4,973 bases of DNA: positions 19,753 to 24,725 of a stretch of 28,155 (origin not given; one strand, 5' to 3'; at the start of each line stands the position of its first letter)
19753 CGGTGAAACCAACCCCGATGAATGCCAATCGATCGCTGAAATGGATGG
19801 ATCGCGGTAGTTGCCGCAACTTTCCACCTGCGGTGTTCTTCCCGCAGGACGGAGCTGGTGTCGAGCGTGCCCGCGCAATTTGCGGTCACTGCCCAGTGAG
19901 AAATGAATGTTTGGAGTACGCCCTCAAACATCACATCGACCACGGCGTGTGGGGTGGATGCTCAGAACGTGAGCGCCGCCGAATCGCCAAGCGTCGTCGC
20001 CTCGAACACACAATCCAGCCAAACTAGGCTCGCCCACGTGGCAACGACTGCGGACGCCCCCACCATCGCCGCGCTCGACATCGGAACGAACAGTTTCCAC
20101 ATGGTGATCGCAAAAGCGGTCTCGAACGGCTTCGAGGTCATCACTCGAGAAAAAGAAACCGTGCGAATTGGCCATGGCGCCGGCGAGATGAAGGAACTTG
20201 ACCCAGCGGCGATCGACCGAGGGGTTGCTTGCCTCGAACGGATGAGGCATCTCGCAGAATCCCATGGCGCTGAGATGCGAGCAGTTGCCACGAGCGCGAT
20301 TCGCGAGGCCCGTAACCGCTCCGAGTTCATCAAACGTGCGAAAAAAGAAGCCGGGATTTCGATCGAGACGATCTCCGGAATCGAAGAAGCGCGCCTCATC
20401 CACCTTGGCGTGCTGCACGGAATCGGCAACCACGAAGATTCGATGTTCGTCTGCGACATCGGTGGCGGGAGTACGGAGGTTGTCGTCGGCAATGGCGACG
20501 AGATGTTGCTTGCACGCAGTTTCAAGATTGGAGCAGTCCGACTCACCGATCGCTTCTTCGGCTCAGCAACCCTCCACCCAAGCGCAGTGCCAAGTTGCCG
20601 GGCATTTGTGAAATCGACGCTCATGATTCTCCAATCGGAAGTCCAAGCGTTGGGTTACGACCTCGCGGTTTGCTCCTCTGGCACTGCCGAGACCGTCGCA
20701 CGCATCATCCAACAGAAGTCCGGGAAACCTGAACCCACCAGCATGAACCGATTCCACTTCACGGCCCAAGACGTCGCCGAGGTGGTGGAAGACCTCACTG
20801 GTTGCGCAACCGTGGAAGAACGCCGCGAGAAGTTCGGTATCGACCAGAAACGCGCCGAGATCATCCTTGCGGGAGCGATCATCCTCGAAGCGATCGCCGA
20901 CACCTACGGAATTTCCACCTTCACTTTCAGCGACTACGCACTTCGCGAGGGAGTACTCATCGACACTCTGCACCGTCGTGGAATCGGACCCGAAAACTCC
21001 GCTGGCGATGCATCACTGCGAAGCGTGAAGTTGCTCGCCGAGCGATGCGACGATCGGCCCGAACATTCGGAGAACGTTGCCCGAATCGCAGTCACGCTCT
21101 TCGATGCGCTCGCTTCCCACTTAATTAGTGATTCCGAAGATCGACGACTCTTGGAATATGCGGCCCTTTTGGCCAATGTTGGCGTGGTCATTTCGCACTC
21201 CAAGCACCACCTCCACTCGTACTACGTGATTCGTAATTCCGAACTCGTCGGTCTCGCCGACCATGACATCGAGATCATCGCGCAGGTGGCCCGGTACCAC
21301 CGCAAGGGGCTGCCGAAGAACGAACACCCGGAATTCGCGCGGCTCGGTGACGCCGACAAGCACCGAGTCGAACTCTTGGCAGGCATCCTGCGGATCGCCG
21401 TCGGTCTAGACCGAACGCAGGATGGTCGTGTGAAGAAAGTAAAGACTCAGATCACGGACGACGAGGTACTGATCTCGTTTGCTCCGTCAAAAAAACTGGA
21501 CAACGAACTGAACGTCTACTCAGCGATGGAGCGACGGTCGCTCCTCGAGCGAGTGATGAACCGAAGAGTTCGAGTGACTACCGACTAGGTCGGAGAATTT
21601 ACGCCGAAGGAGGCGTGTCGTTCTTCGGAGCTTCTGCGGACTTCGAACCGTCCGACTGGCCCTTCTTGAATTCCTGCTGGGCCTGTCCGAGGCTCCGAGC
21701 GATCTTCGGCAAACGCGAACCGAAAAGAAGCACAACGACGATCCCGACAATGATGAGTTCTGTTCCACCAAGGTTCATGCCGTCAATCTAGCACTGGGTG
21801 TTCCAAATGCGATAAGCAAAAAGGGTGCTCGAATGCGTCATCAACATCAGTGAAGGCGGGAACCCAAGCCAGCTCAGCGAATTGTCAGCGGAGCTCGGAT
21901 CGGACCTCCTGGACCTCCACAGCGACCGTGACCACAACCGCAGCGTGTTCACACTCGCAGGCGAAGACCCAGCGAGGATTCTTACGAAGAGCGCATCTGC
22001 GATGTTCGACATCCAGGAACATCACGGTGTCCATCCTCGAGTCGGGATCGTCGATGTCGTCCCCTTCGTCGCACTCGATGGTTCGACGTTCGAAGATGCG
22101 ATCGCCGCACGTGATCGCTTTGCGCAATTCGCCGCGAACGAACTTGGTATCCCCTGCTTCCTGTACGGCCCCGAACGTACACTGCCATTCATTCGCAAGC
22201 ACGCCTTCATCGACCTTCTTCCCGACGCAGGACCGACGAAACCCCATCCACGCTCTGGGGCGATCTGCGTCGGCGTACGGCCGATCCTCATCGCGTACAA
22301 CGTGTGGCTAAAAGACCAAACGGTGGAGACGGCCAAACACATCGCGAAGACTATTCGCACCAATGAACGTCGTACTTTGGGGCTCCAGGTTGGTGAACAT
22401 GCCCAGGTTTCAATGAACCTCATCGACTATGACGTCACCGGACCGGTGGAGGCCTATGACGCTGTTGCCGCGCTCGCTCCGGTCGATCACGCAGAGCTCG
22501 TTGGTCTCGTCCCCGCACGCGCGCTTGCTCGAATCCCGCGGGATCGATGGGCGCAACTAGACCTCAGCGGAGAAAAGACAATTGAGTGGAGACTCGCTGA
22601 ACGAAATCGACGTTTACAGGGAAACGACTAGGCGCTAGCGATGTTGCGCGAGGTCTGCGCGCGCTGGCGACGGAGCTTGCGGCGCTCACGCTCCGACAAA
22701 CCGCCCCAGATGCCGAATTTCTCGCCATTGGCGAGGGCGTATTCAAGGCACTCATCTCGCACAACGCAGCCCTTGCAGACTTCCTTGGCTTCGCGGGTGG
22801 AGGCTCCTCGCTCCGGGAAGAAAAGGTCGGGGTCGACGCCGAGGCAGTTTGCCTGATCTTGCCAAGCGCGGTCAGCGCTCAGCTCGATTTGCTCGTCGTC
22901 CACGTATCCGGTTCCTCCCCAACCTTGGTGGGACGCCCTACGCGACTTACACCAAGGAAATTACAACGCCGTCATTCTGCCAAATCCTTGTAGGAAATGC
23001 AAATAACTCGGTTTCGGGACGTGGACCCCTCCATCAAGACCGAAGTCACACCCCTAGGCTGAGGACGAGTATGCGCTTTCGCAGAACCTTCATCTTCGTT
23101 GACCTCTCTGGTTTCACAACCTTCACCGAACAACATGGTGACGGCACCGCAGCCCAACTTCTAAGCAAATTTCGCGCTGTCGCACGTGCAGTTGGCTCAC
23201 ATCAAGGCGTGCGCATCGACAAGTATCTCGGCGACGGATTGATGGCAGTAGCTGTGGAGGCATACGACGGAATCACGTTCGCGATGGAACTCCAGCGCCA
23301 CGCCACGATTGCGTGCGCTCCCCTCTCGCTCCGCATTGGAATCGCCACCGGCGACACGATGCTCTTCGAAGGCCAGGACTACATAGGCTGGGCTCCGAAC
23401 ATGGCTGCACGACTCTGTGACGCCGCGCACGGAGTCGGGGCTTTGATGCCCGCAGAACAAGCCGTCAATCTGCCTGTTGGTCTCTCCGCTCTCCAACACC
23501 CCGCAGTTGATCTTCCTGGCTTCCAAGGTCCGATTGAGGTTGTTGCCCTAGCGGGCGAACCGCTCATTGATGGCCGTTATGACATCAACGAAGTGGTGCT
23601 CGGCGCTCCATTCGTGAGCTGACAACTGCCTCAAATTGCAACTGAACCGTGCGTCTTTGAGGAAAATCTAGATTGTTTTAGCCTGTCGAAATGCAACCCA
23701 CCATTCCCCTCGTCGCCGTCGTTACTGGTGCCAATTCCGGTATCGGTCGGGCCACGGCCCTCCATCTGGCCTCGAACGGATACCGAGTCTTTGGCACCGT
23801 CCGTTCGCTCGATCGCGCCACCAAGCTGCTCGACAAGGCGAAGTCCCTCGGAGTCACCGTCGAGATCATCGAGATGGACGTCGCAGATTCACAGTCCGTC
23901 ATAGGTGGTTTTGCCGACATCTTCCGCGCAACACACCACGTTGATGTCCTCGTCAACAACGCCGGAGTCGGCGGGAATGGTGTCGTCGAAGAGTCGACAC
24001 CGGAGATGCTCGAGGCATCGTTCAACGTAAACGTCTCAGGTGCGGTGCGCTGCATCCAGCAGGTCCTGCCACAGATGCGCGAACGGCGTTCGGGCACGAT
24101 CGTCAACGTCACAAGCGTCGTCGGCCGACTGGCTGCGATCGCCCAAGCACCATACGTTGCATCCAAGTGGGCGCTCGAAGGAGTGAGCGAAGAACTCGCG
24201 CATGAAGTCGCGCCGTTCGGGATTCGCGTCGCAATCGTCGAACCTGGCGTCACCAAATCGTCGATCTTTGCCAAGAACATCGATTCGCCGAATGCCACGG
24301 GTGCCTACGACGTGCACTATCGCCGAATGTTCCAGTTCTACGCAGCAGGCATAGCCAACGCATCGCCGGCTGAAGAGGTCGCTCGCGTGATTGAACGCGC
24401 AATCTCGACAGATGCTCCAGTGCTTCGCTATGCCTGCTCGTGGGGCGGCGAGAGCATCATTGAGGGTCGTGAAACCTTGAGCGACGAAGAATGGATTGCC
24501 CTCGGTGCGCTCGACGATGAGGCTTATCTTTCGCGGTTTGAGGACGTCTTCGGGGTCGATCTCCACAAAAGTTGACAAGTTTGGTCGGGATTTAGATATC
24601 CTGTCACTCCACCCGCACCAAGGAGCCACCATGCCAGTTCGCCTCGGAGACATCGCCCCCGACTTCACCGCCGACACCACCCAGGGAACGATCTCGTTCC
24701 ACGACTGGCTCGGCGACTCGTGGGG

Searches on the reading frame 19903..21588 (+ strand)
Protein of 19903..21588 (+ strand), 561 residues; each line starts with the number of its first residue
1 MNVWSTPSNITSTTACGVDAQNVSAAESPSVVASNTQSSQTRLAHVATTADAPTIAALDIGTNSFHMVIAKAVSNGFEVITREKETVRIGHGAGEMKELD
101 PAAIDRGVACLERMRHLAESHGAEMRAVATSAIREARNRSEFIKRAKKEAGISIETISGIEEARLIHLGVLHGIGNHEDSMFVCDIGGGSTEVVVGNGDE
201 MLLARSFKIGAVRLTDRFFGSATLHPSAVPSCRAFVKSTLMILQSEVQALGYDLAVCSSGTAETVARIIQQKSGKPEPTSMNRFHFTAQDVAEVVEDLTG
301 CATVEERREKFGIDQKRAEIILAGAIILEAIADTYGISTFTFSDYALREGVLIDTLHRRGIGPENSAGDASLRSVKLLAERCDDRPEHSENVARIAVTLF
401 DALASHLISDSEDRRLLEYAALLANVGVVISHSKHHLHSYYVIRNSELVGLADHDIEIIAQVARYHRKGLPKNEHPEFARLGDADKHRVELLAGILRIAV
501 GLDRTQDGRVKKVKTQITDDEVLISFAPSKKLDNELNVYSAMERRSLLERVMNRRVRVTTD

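Call 21: search_protein_families(library=pfam, proteins=[window:19903-21588:+], max_evalue=0.001)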
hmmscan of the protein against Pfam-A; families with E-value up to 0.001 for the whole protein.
window:19903-21588:+ (561 aa): 3 families
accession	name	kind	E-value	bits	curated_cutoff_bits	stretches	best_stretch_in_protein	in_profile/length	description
PF02541.22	Ppx-GppA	-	3.4e-65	220.8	27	1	68-358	1-284/285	Ppx/GppA phosphatase family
PF21447.3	Ppx-GppA_III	-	1.4e-31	110.2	27.3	1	373-521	4-151/177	Ppx/GppA phosphatase, domain III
PF21697.3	Ppx_C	-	0.00049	20.7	27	1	386-523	16-153/187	Exopolyphosphatase, C-terminal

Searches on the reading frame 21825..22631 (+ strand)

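Call 21: search_protein_families(library=pfam, proteins=[window:21825-22631:+], max_evalue=0.001)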
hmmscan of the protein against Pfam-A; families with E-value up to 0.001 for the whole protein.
window:21825-22631:+ (268 aa): 2 families
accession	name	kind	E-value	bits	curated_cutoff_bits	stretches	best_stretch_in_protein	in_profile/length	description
PF07837.17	FTCD_N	-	4.1e-32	111.8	27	1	1-152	1-176/176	Formiminotransferase domain, N-terminal subdomain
PF02971.19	FTCD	-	2.4e-10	40.9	24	1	154-235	1-100/145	Formiminotransferase domain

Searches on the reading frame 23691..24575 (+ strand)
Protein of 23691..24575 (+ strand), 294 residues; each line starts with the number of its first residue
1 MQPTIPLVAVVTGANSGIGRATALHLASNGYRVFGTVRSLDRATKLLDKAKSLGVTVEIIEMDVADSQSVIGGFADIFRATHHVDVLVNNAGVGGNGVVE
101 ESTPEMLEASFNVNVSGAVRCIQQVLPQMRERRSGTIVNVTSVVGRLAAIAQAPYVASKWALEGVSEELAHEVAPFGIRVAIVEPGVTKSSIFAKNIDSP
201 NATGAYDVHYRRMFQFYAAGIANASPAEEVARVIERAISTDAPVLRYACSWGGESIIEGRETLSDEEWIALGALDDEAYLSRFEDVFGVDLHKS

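Call 21: search_protein_families(library=pfam, proteins=[window:23691-24575:+], max_evalue=0.001)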
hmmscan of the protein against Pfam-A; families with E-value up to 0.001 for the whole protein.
window:23691-24575:+ (294 aa): 5 families
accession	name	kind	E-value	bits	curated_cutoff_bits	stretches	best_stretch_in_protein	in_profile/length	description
PF00106.31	adh_short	-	7.7e-53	179.3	26.6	1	8-195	2-189/195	short chain dehydrogenase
PF13561.12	adh_short_C2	-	1.4e-36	126.7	27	1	13-199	1-186/236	Enoyl-(Acyl carrier protein) reductase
PF08659.16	KR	-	2.2e-15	57.5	22.6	1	10-170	4-164/180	KR domain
PF01370.27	Epimerase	-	2.9e-06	27.3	20.9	1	10-112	2-93/240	NAD dependent epimerase/dehydratase family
PF08643.16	DUF1776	-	0.0001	22.3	25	1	95-185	104-196/294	Fungal family of unknown function (DUF1776)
